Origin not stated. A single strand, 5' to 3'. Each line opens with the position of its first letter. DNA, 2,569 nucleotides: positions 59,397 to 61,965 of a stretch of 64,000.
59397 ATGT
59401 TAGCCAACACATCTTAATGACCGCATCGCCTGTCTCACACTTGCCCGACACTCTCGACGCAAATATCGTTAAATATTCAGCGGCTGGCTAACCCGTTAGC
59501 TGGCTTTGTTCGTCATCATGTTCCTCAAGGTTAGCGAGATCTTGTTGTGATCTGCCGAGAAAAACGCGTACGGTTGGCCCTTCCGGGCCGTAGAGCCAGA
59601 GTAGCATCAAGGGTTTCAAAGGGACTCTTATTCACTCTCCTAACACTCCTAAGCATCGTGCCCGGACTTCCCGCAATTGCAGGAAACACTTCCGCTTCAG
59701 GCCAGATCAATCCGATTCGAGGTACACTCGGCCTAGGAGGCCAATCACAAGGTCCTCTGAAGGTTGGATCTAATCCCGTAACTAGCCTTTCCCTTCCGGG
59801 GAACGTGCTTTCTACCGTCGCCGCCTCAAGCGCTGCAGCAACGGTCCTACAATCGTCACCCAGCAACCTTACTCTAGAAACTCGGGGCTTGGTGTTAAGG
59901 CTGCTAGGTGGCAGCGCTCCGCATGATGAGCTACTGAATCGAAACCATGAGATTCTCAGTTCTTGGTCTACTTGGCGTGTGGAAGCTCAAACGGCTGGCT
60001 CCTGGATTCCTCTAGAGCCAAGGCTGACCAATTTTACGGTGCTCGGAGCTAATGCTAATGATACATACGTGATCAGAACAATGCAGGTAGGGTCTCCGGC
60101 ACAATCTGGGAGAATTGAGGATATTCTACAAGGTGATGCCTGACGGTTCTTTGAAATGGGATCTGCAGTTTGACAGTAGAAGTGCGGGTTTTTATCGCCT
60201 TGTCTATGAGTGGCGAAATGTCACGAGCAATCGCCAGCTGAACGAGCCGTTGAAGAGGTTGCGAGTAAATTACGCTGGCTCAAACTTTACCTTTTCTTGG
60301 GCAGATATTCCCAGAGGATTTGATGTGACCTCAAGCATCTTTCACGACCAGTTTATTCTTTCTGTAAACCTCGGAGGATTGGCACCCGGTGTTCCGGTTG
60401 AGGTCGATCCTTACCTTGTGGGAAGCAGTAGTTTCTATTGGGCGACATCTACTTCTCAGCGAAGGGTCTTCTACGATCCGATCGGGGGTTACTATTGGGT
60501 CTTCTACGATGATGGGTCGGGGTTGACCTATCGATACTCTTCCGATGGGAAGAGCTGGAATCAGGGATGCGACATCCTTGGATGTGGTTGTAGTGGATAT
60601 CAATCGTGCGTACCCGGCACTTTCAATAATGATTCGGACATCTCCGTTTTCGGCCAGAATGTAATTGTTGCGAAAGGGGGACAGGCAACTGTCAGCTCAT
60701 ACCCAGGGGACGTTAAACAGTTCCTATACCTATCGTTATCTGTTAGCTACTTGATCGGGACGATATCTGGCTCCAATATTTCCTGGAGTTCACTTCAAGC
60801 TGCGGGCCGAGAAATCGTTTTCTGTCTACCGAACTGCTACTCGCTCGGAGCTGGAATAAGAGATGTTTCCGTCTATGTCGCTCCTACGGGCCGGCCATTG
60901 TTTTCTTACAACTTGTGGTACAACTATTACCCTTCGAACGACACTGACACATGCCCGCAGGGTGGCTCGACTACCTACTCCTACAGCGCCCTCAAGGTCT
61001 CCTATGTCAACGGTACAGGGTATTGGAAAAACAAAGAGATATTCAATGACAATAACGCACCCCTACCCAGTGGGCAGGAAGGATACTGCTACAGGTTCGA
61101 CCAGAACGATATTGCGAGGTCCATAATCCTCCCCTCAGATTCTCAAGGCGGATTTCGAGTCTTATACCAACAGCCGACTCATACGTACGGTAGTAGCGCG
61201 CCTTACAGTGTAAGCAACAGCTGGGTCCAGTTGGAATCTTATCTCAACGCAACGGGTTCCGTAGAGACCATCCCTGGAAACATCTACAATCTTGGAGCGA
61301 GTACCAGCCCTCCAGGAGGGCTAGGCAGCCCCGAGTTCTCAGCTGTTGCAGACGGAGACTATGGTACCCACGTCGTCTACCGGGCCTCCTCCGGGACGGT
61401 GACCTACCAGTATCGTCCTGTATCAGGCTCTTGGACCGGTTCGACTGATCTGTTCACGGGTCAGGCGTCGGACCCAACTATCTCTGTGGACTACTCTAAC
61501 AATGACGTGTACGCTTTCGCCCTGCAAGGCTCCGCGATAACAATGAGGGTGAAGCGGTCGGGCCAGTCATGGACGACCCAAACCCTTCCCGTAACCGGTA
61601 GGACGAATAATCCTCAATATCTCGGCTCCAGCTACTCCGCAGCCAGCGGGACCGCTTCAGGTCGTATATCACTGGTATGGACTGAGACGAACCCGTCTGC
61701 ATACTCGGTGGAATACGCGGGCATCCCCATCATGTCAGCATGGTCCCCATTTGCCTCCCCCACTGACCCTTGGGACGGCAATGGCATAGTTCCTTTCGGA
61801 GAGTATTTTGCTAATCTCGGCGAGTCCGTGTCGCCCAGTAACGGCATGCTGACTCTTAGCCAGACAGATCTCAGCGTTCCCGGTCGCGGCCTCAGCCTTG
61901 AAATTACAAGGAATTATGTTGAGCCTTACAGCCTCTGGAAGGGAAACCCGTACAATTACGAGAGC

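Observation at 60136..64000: Giant BNR-propeller + RHS/YD-repeat protein in an archaeal-looking genome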

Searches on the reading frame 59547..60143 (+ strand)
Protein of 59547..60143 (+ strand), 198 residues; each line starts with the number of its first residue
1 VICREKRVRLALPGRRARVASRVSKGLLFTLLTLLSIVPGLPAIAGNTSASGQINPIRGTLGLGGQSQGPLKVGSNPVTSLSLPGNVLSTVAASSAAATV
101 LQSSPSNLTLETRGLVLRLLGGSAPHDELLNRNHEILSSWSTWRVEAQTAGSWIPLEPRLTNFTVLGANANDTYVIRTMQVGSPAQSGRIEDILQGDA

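Call 12: search_protein_families(library=pfam, proteins=[window:59547-60143:+], max_evalue=0.001)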
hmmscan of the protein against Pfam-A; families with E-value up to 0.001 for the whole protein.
window:59547-60143:+ (198 aa): 0 families

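Call 89: search_protein_families(library=pfam, proteins=[window:59547-60107:+], max_evalue=1)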
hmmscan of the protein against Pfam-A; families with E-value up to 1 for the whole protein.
window:59547-60107:+ (187 aa): 0 families

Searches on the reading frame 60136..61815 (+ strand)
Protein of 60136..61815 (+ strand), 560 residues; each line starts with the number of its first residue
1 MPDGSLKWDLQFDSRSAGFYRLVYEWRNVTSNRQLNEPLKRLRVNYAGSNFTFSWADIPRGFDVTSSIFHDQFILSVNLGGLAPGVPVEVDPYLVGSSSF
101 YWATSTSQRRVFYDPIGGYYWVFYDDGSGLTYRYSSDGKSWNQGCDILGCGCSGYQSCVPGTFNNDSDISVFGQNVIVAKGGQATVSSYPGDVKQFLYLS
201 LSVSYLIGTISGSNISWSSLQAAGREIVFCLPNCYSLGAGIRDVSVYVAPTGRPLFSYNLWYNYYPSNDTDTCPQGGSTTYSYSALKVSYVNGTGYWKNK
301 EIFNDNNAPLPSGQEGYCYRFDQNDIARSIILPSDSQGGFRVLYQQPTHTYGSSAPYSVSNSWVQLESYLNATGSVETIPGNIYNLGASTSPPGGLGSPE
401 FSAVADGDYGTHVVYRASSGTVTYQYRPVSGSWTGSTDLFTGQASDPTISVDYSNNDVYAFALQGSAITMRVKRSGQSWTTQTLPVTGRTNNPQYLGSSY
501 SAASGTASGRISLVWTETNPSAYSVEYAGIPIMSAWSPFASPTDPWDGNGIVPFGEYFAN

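Call 53: find_homologous_proteins(query=window:60136-61815:+, max_evalue=0.001)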
Query window:60136-61815:+ (560 aa): 3 proteins with E <= 0.001 among 8000 candidates.
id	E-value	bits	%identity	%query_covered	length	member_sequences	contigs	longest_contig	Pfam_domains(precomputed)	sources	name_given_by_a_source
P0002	6.0e-77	277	36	99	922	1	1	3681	-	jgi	jgi:hypothetical protein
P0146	4.9e-65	238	33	100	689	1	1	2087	-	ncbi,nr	ncbi:hypothetical protein J2P12_07130, partial [Candidatus Bathyarchaeota archaeon]|nr:hypothetical 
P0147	7.1e-32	129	39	38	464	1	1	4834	-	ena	-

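Call 64: predict_structure(alignment_id=A2)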
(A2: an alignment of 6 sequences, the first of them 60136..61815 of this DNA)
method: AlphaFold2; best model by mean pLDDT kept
length: 560 residues; sequences in the alignment: 6
mean_pLDDT: 53.0   pTM: 0.60
mean pLDDT of the five models: 53.0, 52.1, 50.6, 50.2, 46.9
residues with pLDDT >= 90: 0; 70-90: 129; 50-70: 181; < 50: 250
segments of 3 or more residues with pLDDT < 50: 1-16, 25-62, 66-69, 71-73, 82-109, 150-165, 269-280, 305-326, 349-355, 368-375, 385-399, 487-560
pLDDT, mean of each block of 10 residues (from residue 1): 27 49 48 27 26 32 48 54 43 25 36 55 63 64 68 39 54 69 64 59 78 80 71 67 69 72 59 39 67 60 46 32 53 66 64 54 57 51 40 34 70 75 81 80 72 65 69 75 52 35 35 44 34 24 26 22
secondary structure, 60 per line:
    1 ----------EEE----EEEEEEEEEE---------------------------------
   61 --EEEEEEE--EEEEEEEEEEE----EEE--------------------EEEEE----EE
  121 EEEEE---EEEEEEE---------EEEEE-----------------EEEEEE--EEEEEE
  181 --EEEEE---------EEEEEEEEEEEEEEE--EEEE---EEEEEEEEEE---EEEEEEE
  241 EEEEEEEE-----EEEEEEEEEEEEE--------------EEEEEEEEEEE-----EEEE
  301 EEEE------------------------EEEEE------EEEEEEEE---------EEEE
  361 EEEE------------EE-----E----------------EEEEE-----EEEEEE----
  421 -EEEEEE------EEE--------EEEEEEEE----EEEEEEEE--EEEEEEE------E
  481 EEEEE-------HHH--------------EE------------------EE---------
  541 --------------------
elements in order: E11-13 E18-27 E63-69 E72-82 E87-89 E110-114 E119-125 E129-135 E145-149 E167-172 E175-180 E183-187 E197-211 E214-217 E221-230 E234-248 E254-266 E281-291 E297-304 E329-333 E340-347 E357-364 E401-405 E411-416 E422-427 E434-436 E445-452 E457-464 E467-473 E480-485

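Call 67: search_solved_structures(query=A2, max_evalue=1)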
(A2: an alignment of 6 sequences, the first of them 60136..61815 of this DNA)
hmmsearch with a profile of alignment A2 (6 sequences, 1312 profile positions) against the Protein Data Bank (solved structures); distinct sequences matched with E-value up to 1: 4.
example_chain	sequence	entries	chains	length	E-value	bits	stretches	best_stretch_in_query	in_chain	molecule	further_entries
4gm6_A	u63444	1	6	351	0.083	13.5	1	788-863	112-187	PfkB family carbohydrate kinase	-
3eeb_A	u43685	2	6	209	0.27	11.8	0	484-520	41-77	RTX toxin RtxA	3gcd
3fzy_A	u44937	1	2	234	0.37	11.4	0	484-521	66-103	RTX toxin RtxA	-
7d5y_A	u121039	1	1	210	0.4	11.3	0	480-521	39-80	MARTX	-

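Call 68: fold_search(model_id=the predicted structure, library=pdb)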
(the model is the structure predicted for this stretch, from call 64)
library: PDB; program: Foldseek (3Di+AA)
matches with E <= 10: 630; with E <= 0.001: 71
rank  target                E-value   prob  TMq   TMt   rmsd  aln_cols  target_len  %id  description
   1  6flu_A                5.4e-08  1.00  0.31  0.46  13.0       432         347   11  Photorhabdus asymbiotica lectin (PHL) in complex with synthetic C-fucoside (released 2019-02-06)
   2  6fhy_A                6.2e-08  1.00  0.31  0.45  12.6       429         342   10  Photorhabdus asymbiotica lectin (PHL) in complex with synthetic C-fucoside (released 2019-01-30)
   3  6fhx_A                1.4e-07  1.00  0.30  0.44  13.2       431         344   12  Photorhabdus asymbiotica lectin (PHL) in complex with synthetic C-fucoside (released 2019-01-30)
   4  6rg2_A                3.4e-07  1.00  0.29  0.42  13.2       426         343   13  Photorhabdus laumondii lectin PLL2 in complex with 3-O-methyl-D-glucose (released 2020-07-01)
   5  5mxg_A                8.2e-07  1.00  0.32  0.46  12.1       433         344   11  Photorhabdus asymbiotica lectin (PHL) in complex with blood group H trisaccharide (released 2017-08-09)
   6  8q83_D                8.2e-07  1.00  0.31  0.46  11.8       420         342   14  Photorhabdus laumondii lectin PLL5 in complex with alpha-methyl-fucoside (released 2025-03-05)
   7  6gxr                  3.7e-06  1.00  0.26  0.36  11.9       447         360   12  Crystal structure of BP39L lectin from Burkholderia pseudomallei at 1.7 A resolution (released 2019-12-04)
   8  4kcb_B                4.9e-06  1.00  0.28  0.44  10.1       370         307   12  Crystal Structure of Exo-1,5-alpha-L-arabinanase from Bovine Ruminal Metagenomic Library (released 2014-02-05)
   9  5c0p                  6.2e-06  1.00  0.26  0.44  12.0       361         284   11  The crystal structure of endo-arabinase from Bacteroides thetaiotaomicron VPI-5482 (released 2015-07-01)
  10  7c37_A                7.5e-06  1.00  0.31  0.47  10.1       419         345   11  Crystal structure of AofleA from Arthrobotrys oligospora (released 2020-07-29)
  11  8uws_B                9.1e-06  1.00  0.18  0.18  21.7       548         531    9  Cryo-EM structure of an Enterobacter GH43 Beta-Xylosidase: EcXyl43 (released 2024-05-15)
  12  4kcb_A                1.0e-05  1.00  0.30  0.48   8.5       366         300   12  Crystal Structure of Exo-1,5-alpha-L-arabinanase from Bovine Ruminal Metagenomic Library (released 2014-02-05)
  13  2exi_A                1.5e-05  1.00  0.18  0.18  20.7       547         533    8  Structure of the family43 beta-Xylosidase D15G mutant from geobacillus stearothermophilus (released 2006-04-04)
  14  7c3e_B                2.1e-05  1.00  0.31  0.47  10.2       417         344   11  Crystal structure of R97A/R150A/R203A mutant of AofleA from Arthrobotrys oligospora (released 2020-07-29)
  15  7k1r_B                2.1e-05  1.00  0.19  0.19  21.2       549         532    9  X-ray Structure of an Enterobacter GH43 Beta-Xylosidase: EcXyl43 F507A mutant (released 2021-11-10)
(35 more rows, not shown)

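Call 92: search_protein_representatives(protein=window:60136-61815:+)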
Query: 560 residues. Proteins with E-value up to 0.001 (for the whole library): 143; up to 1e-10: 84; up to 1e-30: 47. The best 143 are listed.
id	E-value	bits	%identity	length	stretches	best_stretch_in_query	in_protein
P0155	9.4e-89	314.7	42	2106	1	3-560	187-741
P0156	4.8e-86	305.8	40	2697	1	3-560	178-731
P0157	9.6e-86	304.8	45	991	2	4-347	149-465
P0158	1.6e-77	277.7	42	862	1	3-560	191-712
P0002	1.9e-77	277.4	41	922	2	4-343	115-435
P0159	4.1e-76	273.0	40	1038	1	4-560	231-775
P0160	7.3e-72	259.0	41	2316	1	3-560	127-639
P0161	4.8e-66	239.8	38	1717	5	325-560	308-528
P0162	8.9e-66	238.9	37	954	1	3-559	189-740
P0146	1.6e-65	238.0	37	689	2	384-559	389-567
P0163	2.1e-65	237.6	36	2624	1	2-559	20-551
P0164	3.9e-65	236.7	38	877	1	4-560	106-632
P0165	1.7e-64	234.7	38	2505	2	3-560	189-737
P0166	6.0e-64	232.8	40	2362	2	4-560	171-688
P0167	7.5e-63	229.2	41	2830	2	4-296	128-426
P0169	7.2e-62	226.0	40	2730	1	2-560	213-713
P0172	8.5e-58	212.5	39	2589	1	4-559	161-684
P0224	3.8e-14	68.4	36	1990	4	385-531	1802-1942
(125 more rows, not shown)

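Call 93: list_cluster_members(proteins=[P0155, P0156, P0160, P0163, P0165, P0166, P0167, P0169, P0172, P0224])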
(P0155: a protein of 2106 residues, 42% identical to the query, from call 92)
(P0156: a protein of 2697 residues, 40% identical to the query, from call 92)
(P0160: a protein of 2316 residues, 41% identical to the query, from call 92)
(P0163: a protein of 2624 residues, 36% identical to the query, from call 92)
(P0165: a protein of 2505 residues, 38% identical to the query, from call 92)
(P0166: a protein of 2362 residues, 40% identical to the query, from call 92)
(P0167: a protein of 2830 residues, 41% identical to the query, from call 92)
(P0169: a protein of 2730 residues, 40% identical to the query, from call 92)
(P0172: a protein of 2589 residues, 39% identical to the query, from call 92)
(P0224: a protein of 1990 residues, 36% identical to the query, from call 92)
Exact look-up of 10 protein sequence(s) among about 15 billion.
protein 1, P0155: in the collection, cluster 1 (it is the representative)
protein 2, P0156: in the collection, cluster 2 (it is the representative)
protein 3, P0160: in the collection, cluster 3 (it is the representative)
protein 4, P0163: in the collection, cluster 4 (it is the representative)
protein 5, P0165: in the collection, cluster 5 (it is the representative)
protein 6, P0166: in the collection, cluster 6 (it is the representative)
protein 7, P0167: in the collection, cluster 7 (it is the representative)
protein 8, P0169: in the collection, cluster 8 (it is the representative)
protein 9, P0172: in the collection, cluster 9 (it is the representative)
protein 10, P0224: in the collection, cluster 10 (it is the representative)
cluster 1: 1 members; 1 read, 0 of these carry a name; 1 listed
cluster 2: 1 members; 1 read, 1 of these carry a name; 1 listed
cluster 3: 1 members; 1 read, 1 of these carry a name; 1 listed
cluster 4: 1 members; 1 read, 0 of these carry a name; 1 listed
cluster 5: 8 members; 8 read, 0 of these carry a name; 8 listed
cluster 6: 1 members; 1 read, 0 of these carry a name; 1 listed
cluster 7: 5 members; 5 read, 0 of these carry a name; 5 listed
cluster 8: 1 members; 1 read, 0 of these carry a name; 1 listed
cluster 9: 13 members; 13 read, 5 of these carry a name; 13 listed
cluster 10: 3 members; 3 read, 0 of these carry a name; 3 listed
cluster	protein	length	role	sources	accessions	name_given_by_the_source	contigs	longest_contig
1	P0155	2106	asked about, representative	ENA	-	-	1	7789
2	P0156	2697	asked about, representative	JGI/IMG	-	RHS repeat-associated protein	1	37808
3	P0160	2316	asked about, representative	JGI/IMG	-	RHS repeat-associated protein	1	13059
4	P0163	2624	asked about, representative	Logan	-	-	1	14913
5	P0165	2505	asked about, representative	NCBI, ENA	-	-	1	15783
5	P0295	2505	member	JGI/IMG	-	-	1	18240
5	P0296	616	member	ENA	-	-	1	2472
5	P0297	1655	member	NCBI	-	-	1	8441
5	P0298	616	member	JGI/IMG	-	-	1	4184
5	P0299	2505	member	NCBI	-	-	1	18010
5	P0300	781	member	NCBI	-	-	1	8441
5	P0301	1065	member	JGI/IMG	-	-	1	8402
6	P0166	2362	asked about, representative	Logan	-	-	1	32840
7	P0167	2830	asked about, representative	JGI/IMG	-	-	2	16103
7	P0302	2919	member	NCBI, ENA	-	-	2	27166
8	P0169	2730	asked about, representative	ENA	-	-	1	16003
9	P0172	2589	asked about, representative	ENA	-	-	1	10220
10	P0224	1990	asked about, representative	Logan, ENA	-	-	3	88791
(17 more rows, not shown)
